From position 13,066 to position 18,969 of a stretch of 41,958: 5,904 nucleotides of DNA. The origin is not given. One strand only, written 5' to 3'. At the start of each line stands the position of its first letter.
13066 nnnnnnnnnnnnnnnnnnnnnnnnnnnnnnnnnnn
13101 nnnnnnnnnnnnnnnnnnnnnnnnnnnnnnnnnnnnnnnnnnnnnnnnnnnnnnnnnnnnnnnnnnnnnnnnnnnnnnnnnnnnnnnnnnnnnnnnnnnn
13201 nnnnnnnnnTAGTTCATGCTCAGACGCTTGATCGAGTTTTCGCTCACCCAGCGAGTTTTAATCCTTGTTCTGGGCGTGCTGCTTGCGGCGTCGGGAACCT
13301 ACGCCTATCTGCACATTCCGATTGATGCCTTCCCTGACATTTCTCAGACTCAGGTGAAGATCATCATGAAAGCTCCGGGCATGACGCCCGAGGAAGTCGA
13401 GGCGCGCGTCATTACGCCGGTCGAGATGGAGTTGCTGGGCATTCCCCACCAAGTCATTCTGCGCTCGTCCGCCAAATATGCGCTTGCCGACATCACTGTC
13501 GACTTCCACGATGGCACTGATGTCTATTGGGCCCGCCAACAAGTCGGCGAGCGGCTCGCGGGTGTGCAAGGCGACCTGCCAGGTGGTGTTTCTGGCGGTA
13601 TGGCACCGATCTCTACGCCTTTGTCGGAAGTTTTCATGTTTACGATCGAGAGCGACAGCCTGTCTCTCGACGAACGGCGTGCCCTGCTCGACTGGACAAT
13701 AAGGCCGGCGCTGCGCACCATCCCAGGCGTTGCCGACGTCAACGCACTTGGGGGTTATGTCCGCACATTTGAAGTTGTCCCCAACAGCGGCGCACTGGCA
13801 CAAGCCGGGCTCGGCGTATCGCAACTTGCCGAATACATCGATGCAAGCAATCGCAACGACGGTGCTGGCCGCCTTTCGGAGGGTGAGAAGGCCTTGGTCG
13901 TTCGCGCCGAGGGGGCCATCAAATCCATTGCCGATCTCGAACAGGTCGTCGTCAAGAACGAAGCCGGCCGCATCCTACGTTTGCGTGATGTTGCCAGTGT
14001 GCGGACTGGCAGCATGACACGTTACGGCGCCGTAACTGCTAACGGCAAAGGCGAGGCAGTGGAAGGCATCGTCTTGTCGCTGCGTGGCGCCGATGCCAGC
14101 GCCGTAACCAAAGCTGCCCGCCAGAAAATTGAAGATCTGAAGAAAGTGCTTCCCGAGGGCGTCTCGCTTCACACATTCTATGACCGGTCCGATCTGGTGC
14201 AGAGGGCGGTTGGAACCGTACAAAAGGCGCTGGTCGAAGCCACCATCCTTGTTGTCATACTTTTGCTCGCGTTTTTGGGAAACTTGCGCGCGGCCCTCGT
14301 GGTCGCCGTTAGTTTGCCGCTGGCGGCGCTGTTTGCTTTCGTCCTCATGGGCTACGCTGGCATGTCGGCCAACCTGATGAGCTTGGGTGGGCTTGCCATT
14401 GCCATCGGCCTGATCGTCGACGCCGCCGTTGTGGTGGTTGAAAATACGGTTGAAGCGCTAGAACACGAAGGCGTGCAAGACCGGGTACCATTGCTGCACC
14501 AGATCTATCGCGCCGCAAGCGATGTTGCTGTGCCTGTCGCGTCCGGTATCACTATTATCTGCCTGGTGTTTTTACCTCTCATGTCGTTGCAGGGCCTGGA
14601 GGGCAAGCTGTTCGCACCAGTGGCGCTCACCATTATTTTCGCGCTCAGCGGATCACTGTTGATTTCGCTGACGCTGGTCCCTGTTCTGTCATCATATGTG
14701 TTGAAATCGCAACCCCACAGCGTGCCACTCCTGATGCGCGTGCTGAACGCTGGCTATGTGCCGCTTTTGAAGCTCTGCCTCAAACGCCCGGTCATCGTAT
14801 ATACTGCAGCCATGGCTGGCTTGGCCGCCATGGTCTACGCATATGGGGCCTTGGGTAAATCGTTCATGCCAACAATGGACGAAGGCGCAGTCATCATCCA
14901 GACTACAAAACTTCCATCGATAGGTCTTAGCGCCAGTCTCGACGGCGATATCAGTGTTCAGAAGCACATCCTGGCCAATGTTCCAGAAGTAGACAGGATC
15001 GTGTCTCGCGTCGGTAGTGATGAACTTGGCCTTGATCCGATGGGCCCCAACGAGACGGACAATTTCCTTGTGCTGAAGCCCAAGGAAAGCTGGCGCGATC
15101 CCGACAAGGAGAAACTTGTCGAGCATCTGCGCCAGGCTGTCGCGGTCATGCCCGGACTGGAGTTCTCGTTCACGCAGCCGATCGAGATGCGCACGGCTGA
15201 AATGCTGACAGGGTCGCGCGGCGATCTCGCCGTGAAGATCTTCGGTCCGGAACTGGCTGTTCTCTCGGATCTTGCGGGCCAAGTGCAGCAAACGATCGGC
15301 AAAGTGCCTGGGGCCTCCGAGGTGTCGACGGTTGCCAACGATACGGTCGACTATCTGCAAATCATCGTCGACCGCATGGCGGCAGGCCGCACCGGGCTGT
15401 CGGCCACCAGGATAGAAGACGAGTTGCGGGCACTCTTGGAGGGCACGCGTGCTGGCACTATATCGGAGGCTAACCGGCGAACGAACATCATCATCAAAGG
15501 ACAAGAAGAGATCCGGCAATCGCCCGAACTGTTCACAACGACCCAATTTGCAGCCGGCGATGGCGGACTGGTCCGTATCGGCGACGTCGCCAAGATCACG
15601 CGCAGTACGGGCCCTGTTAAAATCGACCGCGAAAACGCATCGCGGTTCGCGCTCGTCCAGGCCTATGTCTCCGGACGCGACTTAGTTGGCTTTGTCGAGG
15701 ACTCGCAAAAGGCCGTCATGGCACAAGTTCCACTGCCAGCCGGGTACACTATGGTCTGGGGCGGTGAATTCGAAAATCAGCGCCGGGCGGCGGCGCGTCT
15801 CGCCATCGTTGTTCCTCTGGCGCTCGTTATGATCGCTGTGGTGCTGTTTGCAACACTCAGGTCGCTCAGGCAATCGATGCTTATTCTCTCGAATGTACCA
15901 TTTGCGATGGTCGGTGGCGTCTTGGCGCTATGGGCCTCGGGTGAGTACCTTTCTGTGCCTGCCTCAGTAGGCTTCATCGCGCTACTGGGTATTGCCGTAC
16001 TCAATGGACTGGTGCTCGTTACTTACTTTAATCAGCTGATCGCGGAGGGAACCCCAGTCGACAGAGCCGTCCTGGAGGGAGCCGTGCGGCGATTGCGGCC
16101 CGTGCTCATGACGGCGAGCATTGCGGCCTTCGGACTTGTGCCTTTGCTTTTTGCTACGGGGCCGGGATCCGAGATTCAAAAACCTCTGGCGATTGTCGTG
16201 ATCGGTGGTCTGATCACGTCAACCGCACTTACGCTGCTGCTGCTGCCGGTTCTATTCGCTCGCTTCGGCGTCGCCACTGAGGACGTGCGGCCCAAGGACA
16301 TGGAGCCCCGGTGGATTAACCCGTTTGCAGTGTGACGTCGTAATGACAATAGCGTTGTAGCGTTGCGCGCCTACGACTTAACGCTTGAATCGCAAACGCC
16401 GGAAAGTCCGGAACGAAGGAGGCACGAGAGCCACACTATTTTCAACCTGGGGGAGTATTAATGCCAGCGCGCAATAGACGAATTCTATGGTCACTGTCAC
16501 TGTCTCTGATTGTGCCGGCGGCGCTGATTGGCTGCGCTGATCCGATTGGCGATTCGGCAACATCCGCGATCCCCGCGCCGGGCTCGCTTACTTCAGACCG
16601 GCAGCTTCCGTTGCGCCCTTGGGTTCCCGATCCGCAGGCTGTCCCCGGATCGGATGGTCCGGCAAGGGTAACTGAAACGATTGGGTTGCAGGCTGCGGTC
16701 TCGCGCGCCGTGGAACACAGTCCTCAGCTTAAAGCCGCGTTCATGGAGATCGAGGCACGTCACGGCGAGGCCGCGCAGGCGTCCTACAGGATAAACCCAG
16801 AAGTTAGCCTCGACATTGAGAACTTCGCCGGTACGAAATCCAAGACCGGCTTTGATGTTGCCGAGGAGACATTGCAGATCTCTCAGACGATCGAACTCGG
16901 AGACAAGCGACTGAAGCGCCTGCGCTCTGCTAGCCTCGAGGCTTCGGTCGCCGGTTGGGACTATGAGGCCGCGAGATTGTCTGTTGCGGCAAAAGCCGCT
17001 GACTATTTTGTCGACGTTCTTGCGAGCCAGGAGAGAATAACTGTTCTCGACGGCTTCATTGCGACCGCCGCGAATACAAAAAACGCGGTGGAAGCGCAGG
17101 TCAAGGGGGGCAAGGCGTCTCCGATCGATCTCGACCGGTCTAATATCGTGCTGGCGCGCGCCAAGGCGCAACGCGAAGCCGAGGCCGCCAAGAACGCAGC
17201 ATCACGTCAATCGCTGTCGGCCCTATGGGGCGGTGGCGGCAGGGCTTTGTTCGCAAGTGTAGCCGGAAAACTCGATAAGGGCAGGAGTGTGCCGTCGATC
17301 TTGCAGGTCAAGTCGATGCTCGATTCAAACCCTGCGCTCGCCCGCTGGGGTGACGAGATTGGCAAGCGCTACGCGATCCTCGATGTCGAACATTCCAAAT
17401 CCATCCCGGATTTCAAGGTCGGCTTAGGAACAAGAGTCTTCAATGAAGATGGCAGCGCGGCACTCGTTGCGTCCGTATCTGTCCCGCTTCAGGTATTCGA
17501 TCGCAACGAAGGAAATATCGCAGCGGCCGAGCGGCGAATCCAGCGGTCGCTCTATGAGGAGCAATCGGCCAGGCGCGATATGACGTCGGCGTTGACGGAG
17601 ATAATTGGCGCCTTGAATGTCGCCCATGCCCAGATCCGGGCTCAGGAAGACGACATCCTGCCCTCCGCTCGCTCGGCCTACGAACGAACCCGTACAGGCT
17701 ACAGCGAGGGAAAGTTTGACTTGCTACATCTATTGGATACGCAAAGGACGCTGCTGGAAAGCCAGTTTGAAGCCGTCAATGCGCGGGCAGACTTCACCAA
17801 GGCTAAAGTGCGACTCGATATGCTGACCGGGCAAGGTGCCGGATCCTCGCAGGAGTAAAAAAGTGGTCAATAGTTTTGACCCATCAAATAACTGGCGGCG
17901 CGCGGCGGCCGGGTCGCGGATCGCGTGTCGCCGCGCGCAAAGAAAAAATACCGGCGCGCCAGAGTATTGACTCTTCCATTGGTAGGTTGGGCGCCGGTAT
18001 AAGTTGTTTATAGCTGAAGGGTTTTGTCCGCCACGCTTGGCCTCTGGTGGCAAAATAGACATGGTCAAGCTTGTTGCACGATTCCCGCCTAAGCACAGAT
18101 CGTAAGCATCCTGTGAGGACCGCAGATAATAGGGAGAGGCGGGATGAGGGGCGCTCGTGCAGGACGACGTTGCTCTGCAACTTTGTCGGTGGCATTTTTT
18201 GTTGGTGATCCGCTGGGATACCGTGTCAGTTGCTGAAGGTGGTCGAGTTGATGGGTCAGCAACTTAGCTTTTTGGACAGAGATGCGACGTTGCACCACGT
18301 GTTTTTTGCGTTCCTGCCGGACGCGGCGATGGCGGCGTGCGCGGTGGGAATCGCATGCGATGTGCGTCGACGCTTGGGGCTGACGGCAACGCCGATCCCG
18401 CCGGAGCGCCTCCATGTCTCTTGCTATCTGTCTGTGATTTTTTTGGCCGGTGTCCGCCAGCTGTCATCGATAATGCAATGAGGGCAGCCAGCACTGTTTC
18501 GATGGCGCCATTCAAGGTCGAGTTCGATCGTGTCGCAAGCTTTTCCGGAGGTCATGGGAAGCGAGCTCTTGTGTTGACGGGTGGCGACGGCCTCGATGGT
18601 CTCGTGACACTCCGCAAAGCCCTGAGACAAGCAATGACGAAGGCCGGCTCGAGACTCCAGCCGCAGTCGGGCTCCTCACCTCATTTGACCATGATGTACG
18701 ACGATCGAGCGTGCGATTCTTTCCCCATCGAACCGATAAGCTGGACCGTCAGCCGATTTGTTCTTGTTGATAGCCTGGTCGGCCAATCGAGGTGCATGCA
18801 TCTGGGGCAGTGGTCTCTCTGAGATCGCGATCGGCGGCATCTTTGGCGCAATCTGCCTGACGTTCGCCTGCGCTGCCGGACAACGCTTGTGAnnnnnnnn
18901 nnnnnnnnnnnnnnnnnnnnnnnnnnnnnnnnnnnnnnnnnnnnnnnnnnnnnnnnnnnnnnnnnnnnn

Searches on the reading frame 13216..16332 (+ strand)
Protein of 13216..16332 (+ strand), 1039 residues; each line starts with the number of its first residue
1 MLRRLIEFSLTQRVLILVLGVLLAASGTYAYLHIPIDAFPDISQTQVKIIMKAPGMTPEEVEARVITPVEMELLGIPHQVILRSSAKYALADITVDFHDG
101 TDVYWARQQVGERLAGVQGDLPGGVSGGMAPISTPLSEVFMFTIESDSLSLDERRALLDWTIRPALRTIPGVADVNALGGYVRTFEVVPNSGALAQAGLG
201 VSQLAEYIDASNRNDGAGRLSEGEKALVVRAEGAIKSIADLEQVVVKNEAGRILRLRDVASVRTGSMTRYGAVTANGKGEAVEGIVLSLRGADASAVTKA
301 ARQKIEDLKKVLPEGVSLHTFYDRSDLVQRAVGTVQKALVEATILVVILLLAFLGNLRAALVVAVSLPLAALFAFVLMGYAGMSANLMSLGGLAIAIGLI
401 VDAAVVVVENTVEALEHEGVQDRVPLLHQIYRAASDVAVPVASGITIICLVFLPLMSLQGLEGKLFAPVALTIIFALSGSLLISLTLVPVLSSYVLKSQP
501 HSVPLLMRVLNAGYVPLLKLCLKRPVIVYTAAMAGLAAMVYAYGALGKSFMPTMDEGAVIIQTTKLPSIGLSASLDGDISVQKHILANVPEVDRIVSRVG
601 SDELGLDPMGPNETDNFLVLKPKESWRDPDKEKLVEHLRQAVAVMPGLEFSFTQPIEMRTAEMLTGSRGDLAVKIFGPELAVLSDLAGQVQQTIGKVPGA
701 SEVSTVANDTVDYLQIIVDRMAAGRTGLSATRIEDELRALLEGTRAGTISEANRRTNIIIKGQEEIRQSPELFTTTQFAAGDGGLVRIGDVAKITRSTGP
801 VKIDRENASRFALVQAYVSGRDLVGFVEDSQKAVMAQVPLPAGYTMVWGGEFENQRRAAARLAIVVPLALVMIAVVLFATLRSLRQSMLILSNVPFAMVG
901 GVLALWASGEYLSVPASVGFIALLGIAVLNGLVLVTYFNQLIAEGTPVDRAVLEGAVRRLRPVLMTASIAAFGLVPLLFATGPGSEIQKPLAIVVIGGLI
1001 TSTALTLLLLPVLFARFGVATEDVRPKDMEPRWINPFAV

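Call 8: search_protein_families(library=pfam, proteins=[window:13216-16332:+], max_evalue=0.001)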
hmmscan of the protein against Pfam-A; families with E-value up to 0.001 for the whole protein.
window:13216-16332:+ (1039 aa): 1 family
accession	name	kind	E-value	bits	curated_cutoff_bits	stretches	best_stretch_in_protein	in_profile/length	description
PF00873.25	ACR_tran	-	1.5e-285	950.4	28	1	6-1016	2-1019/1021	AcrB/AcrD/AcrF family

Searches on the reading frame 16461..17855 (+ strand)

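Call 8: search_protein_families(library=pfam, proteins=[window:16461-17855:+], max_evalue=0.001)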
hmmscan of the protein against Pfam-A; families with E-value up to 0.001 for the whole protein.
window:16461-17855:+ (465 aa): 1 family
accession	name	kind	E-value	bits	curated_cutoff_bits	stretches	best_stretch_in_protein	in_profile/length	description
PF02321.23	OEP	-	4.7e-41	141.1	22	2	284-457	6-187/187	Outer membrane efflux protein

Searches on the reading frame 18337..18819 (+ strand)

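Call 8: search_protein_families(library=pfam, proteins=[window:18337-18819:+], max_evalue=0.001)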
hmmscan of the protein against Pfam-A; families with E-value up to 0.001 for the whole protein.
window:18337-18819:+ (161 aa): 2 families
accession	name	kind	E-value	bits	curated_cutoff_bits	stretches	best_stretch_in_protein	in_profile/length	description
PF13563.12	2_5_RNA_ligase2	-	1.7e-08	35.1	27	1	42-146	42-148/152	2'-5' RNA ligase superfamily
PF02834.22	LigT_PEase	-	0.00013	22.5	23.3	0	35-71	41-79/87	LigT like Phosphoesterase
